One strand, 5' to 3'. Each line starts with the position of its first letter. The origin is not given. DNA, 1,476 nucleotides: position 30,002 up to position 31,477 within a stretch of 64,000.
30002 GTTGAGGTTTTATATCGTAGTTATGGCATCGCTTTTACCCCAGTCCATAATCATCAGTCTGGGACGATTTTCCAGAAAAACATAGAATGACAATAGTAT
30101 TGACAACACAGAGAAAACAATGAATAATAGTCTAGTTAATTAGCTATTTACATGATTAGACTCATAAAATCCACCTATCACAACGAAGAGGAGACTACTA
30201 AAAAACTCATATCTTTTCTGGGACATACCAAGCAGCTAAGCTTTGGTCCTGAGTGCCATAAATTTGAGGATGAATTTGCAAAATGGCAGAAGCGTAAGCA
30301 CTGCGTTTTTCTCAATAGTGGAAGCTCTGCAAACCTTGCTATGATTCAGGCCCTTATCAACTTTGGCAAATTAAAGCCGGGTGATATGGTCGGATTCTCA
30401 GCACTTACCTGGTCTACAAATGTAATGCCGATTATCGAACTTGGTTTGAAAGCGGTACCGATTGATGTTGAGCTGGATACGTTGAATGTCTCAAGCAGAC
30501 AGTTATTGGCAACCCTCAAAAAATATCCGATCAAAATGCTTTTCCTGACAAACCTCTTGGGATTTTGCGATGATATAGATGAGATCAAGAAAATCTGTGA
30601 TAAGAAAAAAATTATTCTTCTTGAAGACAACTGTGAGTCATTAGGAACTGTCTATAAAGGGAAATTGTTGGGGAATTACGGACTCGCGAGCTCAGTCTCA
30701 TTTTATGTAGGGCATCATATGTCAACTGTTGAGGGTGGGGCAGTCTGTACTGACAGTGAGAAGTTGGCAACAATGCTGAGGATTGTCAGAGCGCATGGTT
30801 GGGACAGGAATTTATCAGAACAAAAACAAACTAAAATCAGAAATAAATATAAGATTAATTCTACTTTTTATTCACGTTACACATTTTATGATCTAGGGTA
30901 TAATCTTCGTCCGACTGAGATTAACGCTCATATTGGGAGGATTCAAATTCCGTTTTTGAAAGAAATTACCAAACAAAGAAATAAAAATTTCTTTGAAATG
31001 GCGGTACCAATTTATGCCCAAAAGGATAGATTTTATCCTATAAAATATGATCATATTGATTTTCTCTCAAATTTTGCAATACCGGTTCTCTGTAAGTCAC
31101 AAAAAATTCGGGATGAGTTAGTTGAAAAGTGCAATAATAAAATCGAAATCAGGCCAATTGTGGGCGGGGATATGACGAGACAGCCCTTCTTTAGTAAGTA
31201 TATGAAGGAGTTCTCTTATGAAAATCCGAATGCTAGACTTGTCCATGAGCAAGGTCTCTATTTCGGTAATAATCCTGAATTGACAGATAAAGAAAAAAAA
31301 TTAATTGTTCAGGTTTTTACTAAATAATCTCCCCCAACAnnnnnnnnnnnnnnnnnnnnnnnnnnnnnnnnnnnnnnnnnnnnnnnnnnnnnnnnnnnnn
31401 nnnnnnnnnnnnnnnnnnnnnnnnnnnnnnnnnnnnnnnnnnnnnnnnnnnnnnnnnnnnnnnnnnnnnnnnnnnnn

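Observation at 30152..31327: DegT-family enzyme with the Schiff-base lysine replaced by His188: a ColD/E1-type sugar 3-dehydratase, implying a 3,6-dideoxyhexose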

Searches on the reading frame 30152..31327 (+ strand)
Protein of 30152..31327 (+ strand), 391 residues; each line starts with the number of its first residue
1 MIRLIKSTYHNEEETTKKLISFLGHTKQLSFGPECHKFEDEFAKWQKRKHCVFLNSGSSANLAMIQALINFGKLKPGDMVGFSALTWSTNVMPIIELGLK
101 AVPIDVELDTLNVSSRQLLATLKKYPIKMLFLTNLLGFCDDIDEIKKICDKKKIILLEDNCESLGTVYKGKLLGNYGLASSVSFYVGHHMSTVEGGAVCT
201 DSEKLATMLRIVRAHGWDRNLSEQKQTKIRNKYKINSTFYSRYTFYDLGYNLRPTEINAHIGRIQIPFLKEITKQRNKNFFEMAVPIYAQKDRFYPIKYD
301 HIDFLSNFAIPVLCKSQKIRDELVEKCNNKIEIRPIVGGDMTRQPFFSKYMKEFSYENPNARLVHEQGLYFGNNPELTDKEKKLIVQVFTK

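Call 4: search_protein_families(library=pfam, proteins=[window:30152-31327:+], max_evalue=0.01)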
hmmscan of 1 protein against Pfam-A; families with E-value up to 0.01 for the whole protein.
window:30152-31327:+ (391 aa): 4 families
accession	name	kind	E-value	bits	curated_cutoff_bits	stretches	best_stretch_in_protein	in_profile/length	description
PF01041.23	DegT_DnrJ_EryC1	-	5.5e-59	200.6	19.8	1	13-387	5-357/360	DegT/DnrJ/EryC1/StrS aminotransferase family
PF01053.26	Cys_Met_Meta_PP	-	2.3e-07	30.2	27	1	32-212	51-225/381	Cys/Met metabolism PLP-dependent enzyme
PF00266.25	Aminotran_5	-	0.00017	21.1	21.5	1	42-164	55-180/371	Aminotransferase class-V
PF00155.27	Aminotran_1_2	-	0.0024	17.6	19.7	1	33-159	39-185/361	Aminotransferase class I and II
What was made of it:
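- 30152..31327 (+): Gene for the 391-aa His-type DegT-fold enzyme, a ColD-type PMP-dependent sugar 3-dehydratase. Pfam PF01041 5.5e-59 (call 4).
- On PMP-dependent nucleotide-sugar 3-dehydratases (ColD/E1/SpnQ class): PF01041 5.5e-59 over residues 13-387 (call 4).
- Fold and closest relatives: Pfam DegT 5.5e-59 (call 4).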

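Call 5: search_protein_families(library=ncbifam, proteins=[window:30152-31327:+], max_evalue=0.01)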
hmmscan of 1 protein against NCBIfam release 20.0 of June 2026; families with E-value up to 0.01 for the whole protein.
window:30152-31327:+ (391 aa): 13 families
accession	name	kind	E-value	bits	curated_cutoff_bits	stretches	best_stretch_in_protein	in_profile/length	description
NF011936.0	PRK15407.1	equivalog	5.2e-62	210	423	1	28-389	60-432/440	lipopolysaccharide biosynthesis protein RfbH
TIGR03588.1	PseC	equivalog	7.3e-36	123.9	423.5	1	26-300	23-288/380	UDP-4-amino-4,6-dideoxy-N-acetyl-beta-L-altrosamine transaminase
TIGR04181.1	NHT_00031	hypoth_equivalog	1.2e-30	106.6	420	1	30-352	27-340/359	LegC family aminotransferase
NF008658.2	PRK11658.1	equivalog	1.7e-28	99.4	631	1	30-278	30-262/379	UDP-4-amino-4-deoxy-L-arabinose aminotransferase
NF008687.0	PRK11706.1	equivalog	9.9e-22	77.2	375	1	43-280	40-260/375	dTDP-4-amino-4,6-dideoxygalactose transaminase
TIGR02379.1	ECA_wecE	subfamily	4.8e-16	58.5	434.85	1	50-280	47-261/376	dTDP-4-amino-4,6-dideoxy-D-glucose transaminase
TIGR04427.1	PLP_DesI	equivalog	4e-15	55.8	650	1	32-223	51-235/390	dTDP-4-dehydro-6-deoxyglucose aminotransferase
TIGR00858.1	bioF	equivalog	9.9e-06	24.5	426.45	1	36-74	69-107/365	8-amino-7-oxononanoate synthase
NF006003.0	PRK08133.1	equivalog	6.3e-05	21.8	522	1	33-216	66-244/396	O-succinylhomoserine sulfhydrylase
NF006347.0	PRK08574.1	equivalog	0.00035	19.4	477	1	33-209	53-223/385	cystathionine gamma-synthase family protein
NF047599.1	SerpalmtaseBetaP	equivalog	0.00044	19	500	0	36-70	91-125/394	serine palmitoyltransferase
NF005526.0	PRK07179.1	equivalog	0.00055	18.6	428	0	34-69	100-135/407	alpha-hydroxyketone-type quorum-sensing autoinducer synthase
NF005871.0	PRK07811.1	equivalog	0.00062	18.4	513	1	30-211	58-233/389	cystathionine gamma-synthase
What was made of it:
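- On E1 / RfbH (CDP-4-keto-6-deoxy-D-glucose 3-dehydrase): NF011936 scores 210 bits against a cut-off of 423 (call 5).
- Closest known: E1. Different: The RfbH model score is below its cut-off (call 5).
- The best NCBIfam model is RfbH, at 210 bits (call 5). The RfbH score is half the curated cut-off (210 against 423, call 5).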

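Call 6: search_solved_structures(query=window:30152-31327:+, max_evalue=0.001, show_alignments=3)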
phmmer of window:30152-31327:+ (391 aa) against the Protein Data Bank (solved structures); distinct sequences matched with E-value up to 0.001: 57.
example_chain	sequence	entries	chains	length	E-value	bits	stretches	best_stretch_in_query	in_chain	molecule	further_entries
2gms_A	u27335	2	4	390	9.5e-57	195.7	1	18-379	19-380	Putative pyridoxamine 5-phosphate-dependent dehydrase, Wbdk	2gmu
3b8x_A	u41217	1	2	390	8.8e-56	192.6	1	18-379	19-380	Pyridoxamine 5-phosphate-dependent dehydrase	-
2r0t_A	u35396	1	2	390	1.7e-55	191.6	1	18-379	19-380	Pyridoxamine 5-phosphate-dependent dehydrase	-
3gr9_A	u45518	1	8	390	1.8e-55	191.5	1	18-379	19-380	ColD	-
3bcx_A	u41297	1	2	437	4e-40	141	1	37-389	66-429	CDP-6-deoxy-L-threo-D-glycero-4-hexulose-3-dehydrase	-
3bb8_A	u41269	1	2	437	7.1e-39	136.9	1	37-389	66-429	CDP-4-keto-6-deoxy-D-glucose-3-dehydrase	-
9wvy_A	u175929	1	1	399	5.8e-34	120.7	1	20-380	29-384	Putative NDP-4-keto-6-deoxyglucose-3-dehydratase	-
7b0m_AAA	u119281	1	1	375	1.9e-25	92.7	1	30-314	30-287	Sugar aminotransferase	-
8e77_A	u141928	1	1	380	1.5e-21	79.9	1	21-221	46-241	DegT/DnrJ/EryC1/StrS aminotransferase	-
8e75_A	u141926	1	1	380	1.5e-21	79.9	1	21-221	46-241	DegT/DnrJ/EryC1/StrS aminotransferase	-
7l7x_AAA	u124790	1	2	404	2.3e-21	79.2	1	31-280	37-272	DegT/DnrJ/EryC1/StrS aminotransferase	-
5u1z_A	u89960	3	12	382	3.5e-21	78.7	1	30-258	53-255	Putative aminotransferase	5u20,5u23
5u21_A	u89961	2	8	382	4.1e-21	78.4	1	30-258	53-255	Putative aminotransferase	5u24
3nu7_A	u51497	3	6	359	5.5e-21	78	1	28-221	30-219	Aminotransferase WbpE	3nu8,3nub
3nyu_A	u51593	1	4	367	5.8e-21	77.9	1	28-221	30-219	Aminotransferase WbpE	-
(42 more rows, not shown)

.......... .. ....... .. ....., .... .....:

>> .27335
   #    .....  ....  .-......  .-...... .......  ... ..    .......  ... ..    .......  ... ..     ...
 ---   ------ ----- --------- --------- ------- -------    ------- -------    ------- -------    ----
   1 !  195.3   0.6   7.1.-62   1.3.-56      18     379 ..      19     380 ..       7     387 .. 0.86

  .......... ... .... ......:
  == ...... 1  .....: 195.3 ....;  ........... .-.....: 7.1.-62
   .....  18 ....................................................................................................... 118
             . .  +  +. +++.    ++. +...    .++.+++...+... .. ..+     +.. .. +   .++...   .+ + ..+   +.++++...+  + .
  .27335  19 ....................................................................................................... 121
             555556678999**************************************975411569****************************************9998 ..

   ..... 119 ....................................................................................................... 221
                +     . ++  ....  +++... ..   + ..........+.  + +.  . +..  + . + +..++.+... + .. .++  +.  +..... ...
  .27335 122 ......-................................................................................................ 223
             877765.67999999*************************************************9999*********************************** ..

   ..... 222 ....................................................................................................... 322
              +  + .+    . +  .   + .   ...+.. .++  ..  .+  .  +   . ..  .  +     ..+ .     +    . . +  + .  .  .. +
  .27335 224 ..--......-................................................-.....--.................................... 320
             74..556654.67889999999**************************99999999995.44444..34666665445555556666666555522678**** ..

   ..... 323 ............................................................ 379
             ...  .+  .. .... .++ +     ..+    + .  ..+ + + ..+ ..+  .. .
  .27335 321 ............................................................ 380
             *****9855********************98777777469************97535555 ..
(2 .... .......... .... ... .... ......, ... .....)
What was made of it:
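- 30152..31327 (+): PDB best hit ColD 2gms 9.5e-57 (call 6).
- ColD is the best solved relative at 195.7 bits, against E1 at 141 bits and true aminotransferases at 93 bits or less (call 6). ColD scores higher than E1 (196 against 141 bits, call 6). Lys-type aminotransferases are much more distant, at E 1e-25 or weaker (call 6).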

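Call 7: find_encoding_contigs(protein=window:30152-31327:+, flank=10000, max_places=6)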
Protein window:30152-31327:+ (391 aa): 10 contigs read that carry it; 1 place shown.
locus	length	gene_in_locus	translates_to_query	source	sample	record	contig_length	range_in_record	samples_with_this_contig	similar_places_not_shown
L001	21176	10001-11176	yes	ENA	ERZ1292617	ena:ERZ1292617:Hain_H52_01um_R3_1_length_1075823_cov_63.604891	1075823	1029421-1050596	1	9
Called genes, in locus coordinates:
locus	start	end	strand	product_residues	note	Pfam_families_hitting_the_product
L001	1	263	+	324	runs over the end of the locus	PF01073:3Beta_HSD, PF01370:Epimerase, PF02719:Polysacc_synt_2, PF04321:RmlD_sub_bind, PF05368:NmrA (faint), PF13460:NAD_binding_10, PF16363:GDP_Man_Dehyd, PF07993:NAD_binding_4 (weak)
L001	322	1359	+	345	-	PF13579:Glyco_trans_4_4 (weak), PF13439:Glyco_transf_4, PF00534:Glycos_transf_1, PF13692:Glyco_trans_1_4, PF20706:GT4-conflict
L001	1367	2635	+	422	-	PF01943:Polysacc_synt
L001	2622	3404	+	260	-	PF00535:Glycos_transf_2, PF13641:Glyco_tranf_2_3 (weak)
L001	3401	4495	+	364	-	PF13439:Glyco_transf_4, PF20706:GT4-conflict, PF00534:Glycos_transf_1, PF13692:Glyco_trans_1_4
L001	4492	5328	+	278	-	PF00535:Glycos_transf_2, PF13641:Glyco_tranf_2_3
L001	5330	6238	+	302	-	PF00535:Glycos_transf_2, PF10111:Glyco_tranf_2_2, PF13641:Glyco_tranf_2_3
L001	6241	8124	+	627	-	PF13522:GATase_6, PF13537:GATase_7, PF00733:Asn_synthase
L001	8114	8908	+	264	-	PF01209:Ubie_methyltran (weak), PF03141:Methyltransf_29 (weak), PF13489:Methyltransf_23, PF02353:CMAS (weak), PF13847:Methyltransf_31, PF08241:Methyltransf_11, PF08242:Methyltransf_12, PF13649:Methyltransf_25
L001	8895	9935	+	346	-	PF00535:Glycos_transf_2, PF10111:Glyco_tranf_2_2, PF13641:Glyco_tranf_2_3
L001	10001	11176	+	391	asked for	PF01041:DegT_DnrJ_EryC1, PF01053:Cys_Met_Meta_PP (weak)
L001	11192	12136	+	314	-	PF02353:CMAS, PF01209:Ubie_methyltran, PF13489:Methyltransf_23, PF06325:PrmA, PF08241:Methyltransf_11, PF08242:Methyltransf_12, PF13649:Methyltransf_25, PF13847:Methyltransf_31, +1 more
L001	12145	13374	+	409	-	PF13439:Glyco_transf_4, PF13579:Glyco_trans_4_4, PF00534:Glycos_transf_1, PF13692:Glyco_trans_1_4, PF13524:Glyco_trans_1_2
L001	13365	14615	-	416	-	PF20706:GT4-conflict (weak), PF00534:Glycos_transf_1, PF13692:Glyco_trans_1_4, PF13524:Glyco_trans_1_2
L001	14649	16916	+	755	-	-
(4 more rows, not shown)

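Call 13: find_homologous_proteins(query=window:30152-31327:+, max_evalue=1e-20)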
Query window:30152-31327:+ (391 aa): 7463 proteins with E <= 1e-20 among 8000 candidates; the best 120 are listed.
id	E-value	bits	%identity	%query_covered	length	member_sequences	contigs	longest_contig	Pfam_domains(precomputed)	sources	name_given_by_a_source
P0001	3.6e-256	867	96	100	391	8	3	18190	PF01053.27,PF01041.24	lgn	-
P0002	6.2e-242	820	91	100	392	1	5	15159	PF01053.27,PF01041.24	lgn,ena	-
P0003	2.9e-225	765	83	100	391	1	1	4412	PF01053.27,PF01041.24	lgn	-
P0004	1.0e-224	763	83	99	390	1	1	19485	PF01053.27,PF01041.24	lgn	-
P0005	1.4e-224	763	83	100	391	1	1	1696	PF01053.27,PF01041.24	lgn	-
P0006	1.5e-224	763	83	99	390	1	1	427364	PF01053.27,PF01041.24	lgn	-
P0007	5.6e-222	754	82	99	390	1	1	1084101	PF01053.27,PF01041.24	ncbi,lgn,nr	ncbi:MAG: CDP-4-keto-6-deoxy-D-glucose-3-dehydrase [Patescibacteria group bacterium]|nr:MAG: CDP-4-k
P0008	3.9e-221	752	82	99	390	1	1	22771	PF01053.27,PF01041.24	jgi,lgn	jgi:CDP-6-deoxy-D-xylo-4-hexulose-3-dehydrase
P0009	4.5e-219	745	80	100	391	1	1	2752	PF01053.27,PF01041.24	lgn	-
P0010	4.9e-214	728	78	100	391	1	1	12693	PF01041.24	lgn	-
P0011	3.6e-212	722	77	100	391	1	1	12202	PF00266.26,PF01053.27,PF01041.24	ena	-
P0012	7.8e-212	721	78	100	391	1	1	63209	PF01053.27,PF01041.24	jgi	jgi:CDP-4-dehydro-6-deoxyglucose reductase, E1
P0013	2.5e-211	719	76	100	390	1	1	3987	PF01053.27,PF01041.24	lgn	-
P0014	4.0e-211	719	77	99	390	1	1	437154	PF00266.26,PF01053.27,PF01041.24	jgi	jgi:CDP-4-dehydro-6-deoxyglucose reductase, E1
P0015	8.9e-211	718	76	100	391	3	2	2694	PF01053.27,PF01041.24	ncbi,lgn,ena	-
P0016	1.4e-210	717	76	100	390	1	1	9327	PF01053.27,PF01041.24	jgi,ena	-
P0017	4.3e-210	715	75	100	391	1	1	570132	PF01041.24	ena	-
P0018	5.1e-210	715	78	100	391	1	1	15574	PF01053.27,PF01041.24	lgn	-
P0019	1.3e-209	714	77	100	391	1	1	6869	PF00266.26,PF01053.27,PF01041.24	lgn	-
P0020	7.0e-209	711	77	100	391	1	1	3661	PF01041.24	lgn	-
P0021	2.6e-208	710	76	100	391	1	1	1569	PF01041.24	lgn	-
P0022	2.5e-207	706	76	100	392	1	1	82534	PF01053.27,PF01041.24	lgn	-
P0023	1.8e-206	703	75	100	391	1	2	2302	PF01041.24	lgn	-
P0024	5.0e-206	702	75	100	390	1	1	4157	PF01053.27,PF01041.24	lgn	-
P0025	1.2e-205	701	76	100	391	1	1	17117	PF01041.24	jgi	jgi:CDP-6-deoxy-D-xylo-4-hexulose-3-dehydrase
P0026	1.4e-205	701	76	100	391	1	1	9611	PF01053.27,PF01041.24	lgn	-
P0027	1.9e-205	700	74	100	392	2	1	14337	PF00266.26,PF01041.24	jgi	jgi:CDP-6-deoxy-D-xylo-4-hexulose-3-dehydrase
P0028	2.8e-205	700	75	100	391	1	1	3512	PF01053.27,PF01041.24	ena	-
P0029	3.9e-205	699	75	100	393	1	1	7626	PF01053.27,PF01041.24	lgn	-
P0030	4.9e-205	699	75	100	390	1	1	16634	PF01053.27,PF01041.24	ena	-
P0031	5.8e-205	698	75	100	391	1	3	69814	PF01053.27,PF01041.24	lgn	-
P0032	6.2e-205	698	74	100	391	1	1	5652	PF01053.27,PF01041.24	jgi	jgi:CDP-6-deoxy-D-xylo-4-hexulose-3-dehydrase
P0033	1.5e-204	697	75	100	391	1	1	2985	PF01053.27,PF01041.24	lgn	-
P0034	2.0e-204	697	75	100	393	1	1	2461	PF01041.24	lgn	-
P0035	2.8e-203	693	73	100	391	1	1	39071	PF01041.24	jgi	-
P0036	3.6e-202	689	74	100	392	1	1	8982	PF01041.24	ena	-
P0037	9.6e-202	688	74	100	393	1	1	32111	PF01053.27,PF01041.24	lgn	-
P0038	9.8e-202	688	75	100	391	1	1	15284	PF01053.27,PF01041.24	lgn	-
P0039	1.7e-201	687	73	100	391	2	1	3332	PF01053.27,PF01041.24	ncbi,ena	-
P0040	1.9e-201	687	74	100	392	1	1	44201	PF00266.26,PF01053.27,PF01041.24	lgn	-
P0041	2.9e-201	686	73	100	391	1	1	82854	PF00266.26,PF01053.27,PF01041.24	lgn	-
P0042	3.5e-201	686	74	100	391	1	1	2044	PF00266.26,PF01053.27,PF01041.24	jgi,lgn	-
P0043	3.5e-201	686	74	100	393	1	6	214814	PF00266.26,PF01041.24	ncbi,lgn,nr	ncbi:MAG: aminotransferase class V-fold PLP-dependent enzyme [Candidatus Levybacteria bacterium]|nr:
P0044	5.1e-201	685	73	100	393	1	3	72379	PF01053.27,PF01041.24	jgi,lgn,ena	-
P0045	7.9e-201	685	73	100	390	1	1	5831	PF00266.26,PF01053.27,PF01041.24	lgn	-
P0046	1.0e-200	685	74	100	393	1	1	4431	PF01053.27,PF01041.24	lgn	-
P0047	3.0e-200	683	74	100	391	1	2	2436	PF01053.27,PF01041.24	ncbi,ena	-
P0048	3.3e-200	683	72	100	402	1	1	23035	PF01041.24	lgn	-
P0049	4.0e-200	683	72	99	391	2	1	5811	PF01041.24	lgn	-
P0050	4.3e-200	682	72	100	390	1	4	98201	PF01053.27,PF01041.24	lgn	-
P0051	7.7e-200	682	73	100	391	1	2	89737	PF01053.27,PF01041.24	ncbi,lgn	-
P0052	1.1e-199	681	74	100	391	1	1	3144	PF01053.27,PF01041.24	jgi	jgi:CDP-4-dehydro-6-deoxyglucose reductase, E1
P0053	1.5e-199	681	72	100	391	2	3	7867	PF00266.26,PF01053.27,PF01041.24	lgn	-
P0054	1.7e-199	680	74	100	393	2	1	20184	PF00266.26,PF01053.27,PF01041.24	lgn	-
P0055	2.9e-199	680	74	100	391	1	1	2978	PF00266.26,PF01053.27,PF01041.24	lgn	-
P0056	3.0e-199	680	73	100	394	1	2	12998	PF01053.27,PF01041.24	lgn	-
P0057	4.4e-199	679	72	99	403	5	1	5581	PF01053.27,PF01041.24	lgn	-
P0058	4.5e-199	679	73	100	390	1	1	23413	PF01053.27,PF01041.24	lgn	-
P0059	4.9e-199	679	74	100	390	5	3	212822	PF01053.27,PF01041.24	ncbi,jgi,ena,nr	ncbi:MAG: DegT/DnrJ/EryC1/StrS aminotransferase [Candidatus Levybacteria bacterium CG_4_10_14_0_8_um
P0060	5.3e-199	679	73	100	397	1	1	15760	PF00266.26,PF01053.27,PF01041.24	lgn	-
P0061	5.4e-199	679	72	100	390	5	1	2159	PF00266.26,PF01053.27,PF01041.24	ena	-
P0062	5.6e-199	679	74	100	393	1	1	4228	PF00266.26,PF01053.27,PF01041.24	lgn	-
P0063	5.9e-199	679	73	100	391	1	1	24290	PF00266.26,PF01053.27,PF01041.24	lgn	-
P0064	7.1e-199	678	73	100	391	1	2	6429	PF01053.27,PF01041.24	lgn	-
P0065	7.5e-199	678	73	100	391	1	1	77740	PF00266.26,PF01053.27,PF01041.24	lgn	-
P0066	7.6e-199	678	72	100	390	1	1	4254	PF01053.27,PF01041.24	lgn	-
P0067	7.7e-199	678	72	100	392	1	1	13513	PF01053.27,PF01041.24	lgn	-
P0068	8.1e-199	678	73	100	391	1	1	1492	PF01053.27,PF01041.24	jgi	jgi:CDP-4-dehydro-6-deoxyglucose reductase, E1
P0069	9.0e-199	678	72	100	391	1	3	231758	PF00266.26,PF01053.27,PF01041.24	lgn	-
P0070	1.0e-198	678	73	99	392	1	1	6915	PF01053.27,PF01041.24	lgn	-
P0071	1.0e-198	678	73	100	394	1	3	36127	PF01053.27,PF01041.24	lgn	-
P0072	1.1e-198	678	72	100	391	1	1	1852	PF01053.27,PF01041.24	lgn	-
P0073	1.3e-198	678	73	100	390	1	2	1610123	PF01053.27,PF01041.24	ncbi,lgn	-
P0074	1.3e-198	678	72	100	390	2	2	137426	PF01053.27,PF01041.24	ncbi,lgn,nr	ncbi:MAG: DegT/DnrJ/EryC1/StrS aminotransferase family protein [Candidatus Levybacteria bacterium]|n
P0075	1.5e-198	677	73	100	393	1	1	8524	PF00266.26,PF01041.24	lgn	-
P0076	1.6e-198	677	72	99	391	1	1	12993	PF00266.26,PF01053.27,PF01041.24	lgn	-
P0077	2.2e-198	677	72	99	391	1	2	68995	PF01053.27,PF01041.24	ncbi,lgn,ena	-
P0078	3.3e-198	676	73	100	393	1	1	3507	PF01053.27,PF01041.24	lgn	-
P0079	3.8e-198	676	72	100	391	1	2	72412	PF01053.27,PF01041.24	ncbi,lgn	ncbi:MAG: DegT/DnrJ/EryC1/StrS family aminotransferase [Candidatus Levyibacteriota bacterium]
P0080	6.4e-198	675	74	99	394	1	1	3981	PF01053.27,PF01041.24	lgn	-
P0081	8.3e-198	675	72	100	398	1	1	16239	PF01053.27,PF01041.24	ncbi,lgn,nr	ncbi:MAG: DegT/DnrJ/EryC1/StrS family aminotransferase [Patescibacteria group bacterium]|nr:DegT/Dnr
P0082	9.0e-198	675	72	100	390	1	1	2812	PF01053.27,PF01041.24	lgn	-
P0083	1.2e-197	674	72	100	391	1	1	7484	PF01053.27,PF01041.24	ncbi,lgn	-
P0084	1.2e-197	674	72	100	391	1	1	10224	PF00266.26,PF01053.27,PF01041.24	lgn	-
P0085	1.3e-197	674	72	99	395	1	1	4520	PF01053.27,PF01041.24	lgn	-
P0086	1.6e-197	674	74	100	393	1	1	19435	PF01053.27,PF01041.24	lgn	-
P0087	1.6e-197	674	72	100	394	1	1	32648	PF01041.24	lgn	-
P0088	1.7e-197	674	72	100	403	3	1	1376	PF01053.27,PF01041.24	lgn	-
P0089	1.8e-197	674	72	100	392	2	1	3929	PF00266.26,PF01053.27,PF01041.24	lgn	-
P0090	2.0e-197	674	71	100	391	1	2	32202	PF01053.27,PF01041.24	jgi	jgi:CDP-6-deoxy-D-xylo-4-hexulose-3-dehydrase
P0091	2.1e-197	674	72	100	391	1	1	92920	PF01053.27,PF01041.24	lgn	-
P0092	2.2e-197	674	73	100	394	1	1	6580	PF01053.27,PF01041.24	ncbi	-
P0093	2.7e-197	673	73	100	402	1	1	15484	PF01041.24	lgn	-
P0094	3.3e-197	673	73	100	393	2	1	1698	PF00464.26,PF01053.27,PF01041.24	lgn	-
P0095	4.5e-197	672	72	100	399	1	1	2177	PF00266.26,PF01053.27,PF01041.24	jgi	jgi:CDP-6-deoxy-D-xylo-4-hexulose-3-dehydrase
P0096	4.9e-197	672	72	100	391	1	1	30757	PF01041.24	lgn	-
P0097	5.1e-197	672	71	100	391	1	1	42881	PF01053.27,PF01041.24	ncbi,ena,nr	ncbi:MAG TPA: DegT/DnrJ/EryC1/StrS aminotransferase family protein [Candidatus Woesebacteria bacteri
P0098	5.5e-197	672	72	100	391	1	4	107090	PF01053.27,PF01041.24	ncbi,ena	-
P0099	5.8e-197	672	72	100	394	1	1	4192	PF01053.27,PF01041.24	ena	-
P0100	5.9e-197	672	72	100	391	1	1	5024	PF01053.27,PF01041.24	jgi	-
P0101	7.1e-197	672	73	100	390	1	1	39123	PF01041.24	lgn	-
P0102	7.4e-197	672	72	100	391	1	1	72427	PF01053.27,PF01041.24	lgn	-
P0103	9.2e-197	671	73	100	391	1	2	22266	PF01053.27,PF01041.24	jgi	jgi:CDP-6-deoxy-D-xylo-4-hexulose-3-dehydrase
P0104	1.0e-196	671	72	100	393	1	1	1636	PF01053.27,PF01041.24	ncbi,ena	-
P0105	1.1e-196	671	73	100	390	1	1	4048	PF01053.27,PF01041.24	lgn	-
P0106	1.4e-196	671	72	100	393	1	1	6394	PF01053.27,PF01041.24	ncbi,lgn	-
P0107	1.5e-196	671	71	100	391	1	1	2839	PF01053.27,PF01041.24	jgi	jgi:CDP-6-deoxy-D-xylo-4-hexulose-3-dehydrase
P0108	1.6e-196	671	72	100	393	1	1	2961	PF01041.24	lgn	-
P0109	1.6e-196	671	72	100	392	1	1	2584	PF01053.27,PF01041.24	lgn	-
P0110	1.7e-196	671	73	100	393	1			PF01053.27,PF01041.24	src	-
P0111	1.9e-196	670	71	100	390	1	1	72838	PF01053.27,PF01041.24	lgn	-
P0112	2.0e-196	670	72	100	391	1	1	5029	PF01053.27,PF01041.24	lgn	-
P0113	2.0e-196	670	72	100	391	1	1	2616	PF01053.27,PF01041.24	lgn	-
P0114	2.1e-196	670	72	100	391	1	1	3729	PF01053.27,PF01041.24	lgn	-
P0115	2.4e-196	670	70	100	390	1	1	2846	PF01041.24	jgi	jgi:CDP-6-deoxy-D-xylo-4-hexulose-3-dehydrase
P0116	2.5e-196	670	73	100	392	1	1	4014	PF00266.26,PF01053.27,PF01041.24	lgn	-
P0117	2.9e-196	670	73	100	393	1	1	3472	PF01053.27,PF01041.24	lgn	-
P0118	3.0e-196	670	73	100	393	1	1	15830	PF01053.27,PF01041.24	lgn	-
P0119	3.1e-196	670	72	100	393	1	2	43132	PF01053.27,PF01041.24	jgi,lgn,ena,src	-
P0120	3.2e-196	670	72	100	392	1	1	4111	PF01053.27,PF01041.24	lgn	-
